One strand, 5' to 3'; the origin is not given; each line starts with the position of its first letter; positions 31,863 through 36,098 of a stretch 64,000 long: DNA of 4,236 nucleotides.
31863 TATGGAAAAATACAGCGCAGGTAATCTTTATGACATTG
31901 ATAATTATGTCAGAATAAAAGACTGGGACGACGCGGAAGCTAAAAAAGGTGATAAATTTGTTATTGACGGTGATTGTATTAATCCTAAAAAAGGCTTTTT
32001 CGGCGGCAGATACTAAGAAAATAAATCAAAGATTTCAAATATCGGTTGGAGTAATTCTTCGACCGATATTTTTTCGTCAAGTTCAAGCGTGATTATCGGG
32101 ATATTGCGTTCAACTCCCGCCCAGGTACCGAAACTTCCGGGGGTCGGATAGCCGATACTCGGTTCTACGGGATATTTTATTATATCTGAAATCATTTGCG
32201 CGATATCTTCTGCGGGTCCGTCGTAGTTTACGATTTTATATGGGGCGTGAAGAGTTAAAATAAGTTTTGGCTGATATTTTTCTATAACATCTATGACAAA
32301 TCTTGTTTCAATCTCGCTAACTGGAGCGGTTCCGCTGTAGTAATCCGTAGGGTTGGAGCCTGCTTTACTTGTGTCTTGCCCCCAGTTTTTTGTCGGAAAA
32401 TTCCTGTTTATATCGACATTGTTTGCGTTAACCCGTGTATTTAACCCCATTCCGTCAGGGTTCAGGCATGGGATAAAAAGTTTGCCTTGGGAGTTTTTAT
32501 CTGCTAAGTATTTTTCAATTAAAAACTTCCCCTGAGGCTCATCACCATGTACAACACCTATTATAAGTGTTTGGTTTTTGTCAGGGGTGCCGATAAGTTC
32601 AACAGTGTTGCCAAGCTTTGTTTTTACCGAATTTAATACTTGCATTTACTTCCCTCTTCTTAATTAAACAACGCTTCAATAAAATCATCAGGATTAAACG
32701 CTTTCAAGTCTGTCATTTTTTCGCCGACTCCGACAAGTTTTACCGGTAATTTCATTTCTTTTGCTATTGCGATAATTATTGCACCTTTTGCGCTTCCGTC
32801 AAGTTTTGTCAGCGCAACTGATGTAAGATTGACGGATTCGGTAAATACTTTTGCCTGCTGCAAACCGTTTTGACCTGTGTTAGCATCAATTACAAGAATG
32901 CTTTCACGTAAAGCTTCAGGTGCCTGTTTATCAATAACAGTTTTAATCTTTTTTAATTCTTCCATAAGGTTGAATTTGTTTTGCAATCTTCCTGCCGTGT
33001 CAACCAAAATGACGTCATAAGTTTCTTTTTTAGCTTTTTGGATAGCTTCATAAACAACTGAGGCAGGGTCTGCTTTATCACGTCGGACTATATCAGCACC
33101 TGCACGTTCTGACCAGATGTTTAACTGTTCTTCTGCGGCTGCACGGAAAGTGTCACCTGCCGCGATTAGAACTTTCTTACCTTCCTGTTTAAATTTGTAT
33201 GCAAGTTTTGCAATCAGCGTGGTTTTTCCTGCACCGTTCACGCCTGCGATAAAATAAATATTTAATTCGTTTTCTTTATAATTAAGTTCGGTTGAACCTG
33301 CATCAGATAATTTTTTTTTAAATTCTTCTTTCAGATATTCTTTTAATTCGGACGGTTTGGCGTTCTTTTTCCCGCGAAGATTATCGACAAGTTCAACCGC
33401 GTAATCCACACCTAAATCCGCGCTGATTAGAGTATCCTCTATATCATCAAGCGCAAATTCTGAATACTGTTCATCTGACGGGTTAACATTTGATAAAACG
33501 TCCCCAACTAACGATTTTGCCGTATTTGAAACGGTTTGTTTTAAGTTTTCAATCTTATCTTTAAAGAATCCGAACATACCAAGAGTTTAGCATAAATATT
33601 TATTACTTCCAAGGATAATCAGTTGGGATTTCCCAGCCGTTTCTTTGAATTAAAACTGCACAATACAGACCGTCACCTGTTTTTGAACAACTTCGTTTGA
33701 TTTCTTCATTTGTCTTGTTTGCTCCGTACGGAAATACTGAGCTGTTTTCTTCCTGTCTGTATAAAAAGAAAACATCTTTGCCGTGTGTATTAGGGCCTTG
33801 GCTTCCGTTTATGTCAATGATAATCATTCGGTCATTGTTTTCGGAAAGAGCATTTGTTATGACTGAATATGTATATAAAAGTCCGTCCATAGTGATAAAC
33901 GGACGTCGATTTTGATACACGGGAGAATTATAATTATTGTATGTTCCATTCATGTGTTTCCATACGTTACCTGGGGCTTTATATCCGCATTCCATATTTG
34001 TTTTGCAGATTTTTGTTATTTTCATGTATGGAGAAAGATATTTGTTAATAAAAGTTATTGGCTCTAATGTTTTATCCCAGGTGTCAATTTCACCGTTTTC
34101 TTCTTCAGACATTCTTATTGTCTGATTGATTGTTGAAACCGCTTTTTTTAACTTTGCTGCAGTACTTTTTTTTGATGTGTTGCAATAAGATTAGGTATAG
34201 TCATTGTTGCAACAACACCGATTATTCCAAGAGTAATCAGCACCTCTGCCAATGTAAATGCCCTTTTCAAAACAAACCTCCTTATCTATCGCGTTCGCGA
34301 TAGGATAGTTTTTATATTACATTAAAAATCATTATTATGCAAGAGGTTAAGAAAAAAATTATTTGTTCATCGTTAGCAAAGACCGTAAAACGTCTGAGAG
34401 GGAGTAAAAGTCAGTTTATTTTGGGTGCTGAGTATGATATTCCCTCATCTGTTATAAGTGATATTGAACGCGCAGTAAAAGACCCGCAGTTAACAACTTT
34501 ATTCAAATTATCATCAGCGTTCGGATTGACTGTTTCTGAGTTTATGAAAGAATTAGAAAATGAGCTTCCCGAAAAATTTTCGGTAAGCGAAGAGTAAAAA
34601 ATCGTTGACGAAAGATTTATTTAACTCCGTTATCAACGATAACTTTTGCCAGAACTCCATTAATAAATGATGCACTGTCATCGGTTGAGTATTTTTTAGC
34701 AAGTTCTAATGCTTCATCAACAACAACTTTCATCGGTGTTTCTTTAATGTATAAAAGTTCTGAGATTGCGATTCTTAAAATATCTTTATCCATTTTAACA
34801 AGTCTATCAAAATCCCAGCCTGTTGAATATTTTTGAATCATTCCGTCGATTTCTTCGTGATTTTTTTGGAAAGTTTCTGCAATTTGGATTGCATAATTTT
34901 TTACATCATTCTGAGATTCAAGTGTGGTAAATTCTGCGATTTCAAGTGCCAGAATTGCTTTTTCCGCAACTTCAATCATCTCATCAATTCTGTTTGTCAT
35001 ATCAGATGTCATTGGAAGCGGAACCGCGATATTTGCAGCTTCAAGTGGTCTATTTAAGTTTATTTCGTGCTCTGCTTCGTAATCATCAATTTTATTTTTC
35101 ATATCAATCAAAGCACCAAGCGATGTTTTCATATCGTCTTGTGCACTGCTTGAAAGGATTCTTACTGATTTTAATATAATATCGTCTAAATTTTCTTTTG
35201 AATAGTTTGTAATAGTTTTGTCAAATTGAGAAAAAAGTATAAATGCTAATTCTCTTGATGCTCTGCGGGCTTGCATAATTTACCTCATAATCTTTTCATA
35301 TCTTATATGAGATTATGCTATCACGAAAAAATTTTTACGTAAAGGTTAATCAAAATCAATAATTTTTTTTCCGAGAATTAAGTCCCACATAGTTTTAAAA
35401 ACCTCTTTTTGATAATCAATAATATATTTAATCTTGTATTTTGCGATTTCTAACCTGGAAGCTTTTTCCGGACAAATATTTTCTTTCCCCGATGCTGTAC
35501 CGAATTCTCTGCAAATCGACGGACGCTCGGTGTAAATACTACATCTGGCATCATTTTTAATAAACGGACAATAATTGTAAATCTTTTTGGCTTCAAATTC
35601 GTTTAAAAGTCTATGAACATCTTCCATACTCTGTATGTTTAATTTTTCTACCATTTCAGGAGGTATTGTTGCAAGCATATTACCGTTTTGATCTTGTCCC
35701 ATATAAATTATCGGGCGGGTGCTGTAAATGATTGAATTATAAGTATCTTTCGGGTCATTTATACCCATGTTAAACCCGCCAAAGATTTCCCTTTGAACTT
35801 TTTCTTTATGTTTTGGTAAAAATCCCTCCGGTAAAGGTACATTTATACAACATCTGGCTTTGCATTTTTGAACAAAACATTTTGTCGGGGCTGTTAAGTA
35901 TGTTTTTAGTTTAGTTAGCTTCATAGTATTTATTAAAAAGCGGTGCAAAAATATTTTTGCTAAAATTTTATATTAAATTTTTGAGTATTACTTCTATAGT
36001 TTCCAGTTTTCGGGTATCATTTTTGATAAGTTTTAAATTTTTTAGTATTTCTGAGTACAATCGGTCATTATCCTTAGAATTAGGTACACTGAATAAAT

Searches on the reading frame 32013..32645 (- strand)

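Call 71: search_protein_families(library=pfam, proteins=[window:32013-32645:-], max_evalue=0.00001)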
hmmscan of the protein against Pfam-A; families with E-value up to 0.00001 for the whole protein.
window:32013-32645:- (210 aa): 3 families
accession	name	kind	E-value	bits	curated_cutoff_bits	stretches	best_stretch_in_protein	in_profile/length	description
PF00246.29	Peptidase_M14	-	6.5e-15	55.9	21.6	1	51-141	80-190/286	Zinc carboxypeptidase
PF10994.13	DUF2817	-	7.2e-07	29.5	23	1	51-99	86-128/341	Protein of unknown function (DUF2817)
PF24827.1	AstE_AspA_cat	-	8.3e-06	25.9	25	0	24-94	3-76/192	Succinylglutamate desuccinylase/Aspartoacylase catalytic domain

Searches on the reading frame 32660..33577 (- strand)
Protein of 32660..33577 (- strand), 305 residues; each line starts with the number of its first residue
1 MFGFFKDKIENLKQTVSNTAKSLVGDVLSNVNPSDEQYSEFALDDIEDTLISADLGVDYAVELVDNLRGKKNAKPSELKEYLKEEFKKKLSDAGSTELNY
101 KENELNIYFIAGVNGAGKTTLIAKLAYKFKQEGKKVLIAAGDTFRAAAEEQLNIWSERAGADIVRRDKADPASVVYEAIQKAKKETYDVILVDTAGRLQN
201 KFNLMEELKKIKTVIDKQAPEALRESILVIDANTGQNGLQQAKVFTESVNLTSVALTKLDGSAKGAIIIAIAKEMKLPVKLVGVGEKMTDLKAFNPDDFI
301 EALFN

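Call 71: search_protein_families(library=pfam, proteins=[window:32660-33577:-], max_evalue=0.00001)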
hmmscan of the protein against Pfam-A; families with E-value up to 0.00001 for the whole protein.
window:32660-33577:- (305 aa): 7 families
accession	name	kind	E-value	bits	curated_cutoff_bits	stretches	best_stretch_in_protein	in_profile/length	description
PF00448.28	SRP54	-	1.2e-70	237.6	22.7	1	106-304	2-195/196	SRP54-type protein, GTPase domain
PF02881.24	SRP54_N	-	5.1e-08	33.5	22.4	1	34-85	18-74/75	SRP54-type protein, helical bundle domain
PF09848.15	SLFN-g3_helicase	-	2.5e-07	30.7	24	1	107-231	3-122/354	Schlafen group 3, DNA/RNA helicase domain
PF06414.18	Zeta_toxin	-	3e-07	30.5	22.3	1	106-207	17-116/199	Zeta toxin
PF13207.12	AAA_17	-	7.4e-07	30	27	1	112-210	2-94/136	AAA domain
PF13401.12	AAA_22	-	4e-06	27.6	27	0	107-213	7-109/130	AAA domain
PF02492.25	cobW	-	7.7e-06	26.1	20.7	0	107-261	2-155/180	CobW/HypB/UreG, nucleotide-binding domain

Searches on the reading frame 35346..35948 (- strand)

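Call 72: search_protein_families(library=pfam, proteins=[window:35346-35948:-], max_evalue=0.00001)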
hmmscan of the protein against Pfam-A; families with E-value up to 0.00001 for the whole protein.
window:35346-35948:- (200 aa): 1 family
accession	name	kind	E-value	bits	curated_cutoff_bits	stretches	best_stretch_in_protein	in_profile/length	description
PF03692.20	CxxCxxCC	-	5.3e-07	30.7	23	1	103-152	19-72/85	Putative zinc- or iron-chelating domain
